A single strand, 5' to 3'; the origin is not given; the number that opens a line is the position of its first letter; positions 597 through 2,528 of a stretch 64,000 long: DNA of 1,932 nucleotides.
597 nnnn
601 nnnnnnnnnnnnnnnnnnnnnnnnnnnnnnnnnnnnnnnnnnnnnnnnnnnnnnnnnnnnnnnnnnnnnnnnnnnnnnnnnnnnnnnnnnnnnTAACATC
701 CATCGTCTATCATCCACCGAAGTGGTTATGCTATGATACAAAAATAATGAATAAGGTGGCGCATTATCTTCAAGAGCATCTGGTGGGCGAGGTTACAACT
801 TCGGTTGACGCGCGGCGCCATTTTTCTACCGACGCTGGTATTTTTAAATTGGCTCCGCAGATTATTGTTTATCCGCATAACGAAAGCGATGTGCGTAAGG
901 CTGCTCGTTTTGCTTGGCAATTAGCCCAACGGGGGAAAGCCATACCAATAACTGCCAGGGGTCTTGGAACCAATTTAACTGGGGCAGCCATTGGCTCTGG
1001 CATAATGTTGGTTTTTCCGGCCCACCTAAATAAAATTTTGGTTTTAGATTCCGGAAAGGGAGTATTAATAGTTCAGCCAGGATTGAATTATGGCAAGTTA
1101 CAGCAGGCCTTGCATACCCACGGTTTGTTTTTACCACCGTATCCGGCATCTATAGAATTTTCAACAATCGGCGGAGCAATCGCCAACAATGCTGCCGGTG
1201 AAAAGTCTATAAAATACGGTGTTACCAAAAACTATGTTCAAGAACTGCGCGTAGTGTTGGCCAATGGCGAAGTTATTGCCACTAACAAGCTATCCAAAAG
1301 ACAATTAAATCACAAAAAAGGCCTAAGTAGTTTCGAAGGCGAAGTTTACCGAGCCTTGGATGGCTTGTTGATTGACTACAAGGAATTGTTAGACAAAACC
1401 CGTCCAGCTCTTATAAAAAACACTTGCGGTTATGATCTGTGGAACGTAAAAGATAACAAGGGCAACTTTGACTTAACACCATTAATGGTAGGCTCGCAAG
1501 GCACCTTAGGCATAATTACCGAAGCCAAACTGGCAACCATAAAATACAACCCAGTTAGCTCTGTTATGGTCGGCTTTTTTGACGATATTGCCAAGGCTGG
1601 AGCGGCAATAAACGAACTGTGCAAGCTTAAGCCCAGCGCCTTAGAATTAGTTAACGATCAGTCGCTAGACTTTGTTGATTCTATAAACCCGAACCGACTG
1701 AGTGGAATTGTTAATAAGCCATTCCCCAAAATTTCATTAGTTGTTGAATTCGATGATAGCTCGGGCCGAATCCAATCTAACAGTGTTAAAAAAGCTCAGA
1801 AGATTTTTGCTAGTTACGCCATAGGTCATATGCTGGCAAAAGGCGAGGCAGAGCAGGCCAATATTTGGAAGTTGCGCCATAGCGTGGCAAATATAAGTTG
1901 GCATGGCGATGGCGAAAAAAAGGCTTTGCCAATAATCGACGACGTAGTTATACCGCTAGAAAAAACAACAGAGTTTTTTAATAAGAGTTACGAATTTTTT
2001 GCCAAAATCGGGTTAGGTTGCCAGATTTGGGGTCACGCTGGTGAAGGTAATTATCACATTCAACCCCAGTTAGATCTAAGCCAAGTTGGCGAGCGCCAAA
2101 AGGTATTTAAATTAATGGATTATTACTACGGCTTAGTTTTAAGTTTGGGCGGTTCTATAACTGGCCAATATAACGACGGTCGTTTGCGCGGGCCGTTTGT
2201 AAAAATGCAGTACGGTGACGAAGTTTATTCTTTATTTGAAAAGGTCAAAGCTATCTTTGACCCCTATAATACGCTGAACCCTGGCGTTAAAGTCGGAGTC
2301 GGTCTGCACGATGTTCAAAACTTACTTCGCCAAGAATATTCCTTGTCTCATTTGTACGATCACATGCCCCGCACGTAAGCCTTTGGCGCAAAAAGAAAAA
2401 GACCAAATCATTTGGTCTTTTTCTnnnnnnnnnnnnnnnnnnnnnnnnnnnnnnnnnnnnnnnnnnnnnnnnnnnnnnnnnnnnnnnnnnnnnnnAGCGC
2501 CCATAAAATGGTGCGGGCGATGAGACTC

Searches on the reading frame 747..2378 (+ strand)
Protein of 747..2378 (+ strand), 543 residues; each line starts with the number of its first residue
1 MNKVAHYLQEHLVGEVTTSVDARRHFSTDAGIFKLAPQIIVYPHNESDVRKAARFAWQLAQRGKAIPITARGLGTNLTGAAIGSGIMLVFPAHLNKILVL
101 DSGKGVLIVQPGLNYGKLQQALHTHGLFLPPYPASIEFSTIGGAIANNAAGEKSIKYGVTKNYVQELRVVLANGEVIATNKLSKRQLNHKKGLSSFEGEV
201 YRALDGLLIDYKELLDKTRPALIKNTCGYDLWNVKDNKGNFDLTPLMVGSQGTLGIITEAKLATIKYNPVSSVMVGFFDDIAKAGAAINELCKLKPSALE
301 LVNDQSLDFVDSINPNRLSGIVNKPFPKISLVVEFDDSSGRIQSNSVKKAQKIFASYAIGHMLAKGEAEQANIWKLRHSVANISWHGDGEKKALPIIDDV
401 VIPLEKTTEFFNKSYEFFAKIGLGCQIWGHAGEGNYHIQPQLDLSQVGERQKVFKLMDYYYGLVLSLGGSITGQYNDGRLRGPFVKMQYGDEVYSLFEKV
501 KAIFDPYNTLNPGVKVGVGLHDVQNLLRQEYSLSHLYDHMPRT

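Call 79: find_encoding_contigs(protein=window:747-2378:+, flank=10000, max_places=2)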
Protein window:747-2378:+ (543 aa): 2 contigs read that carry it; 1 place shown.
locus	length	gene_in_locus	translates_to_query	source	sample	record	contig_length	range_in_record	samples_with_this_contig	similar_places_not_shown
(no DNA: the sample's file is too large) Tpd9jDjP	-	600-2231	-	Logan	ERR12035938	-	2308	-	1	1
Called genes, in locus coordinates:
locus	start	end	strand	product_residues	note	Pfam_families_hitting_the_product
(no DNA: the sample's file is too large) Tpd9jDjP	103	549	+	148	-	PF00293:NUDIX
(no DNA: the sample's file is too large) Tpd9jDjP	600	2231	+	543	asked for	PF01565:FAD_binding_4, PF02913:FAD-oxidase_C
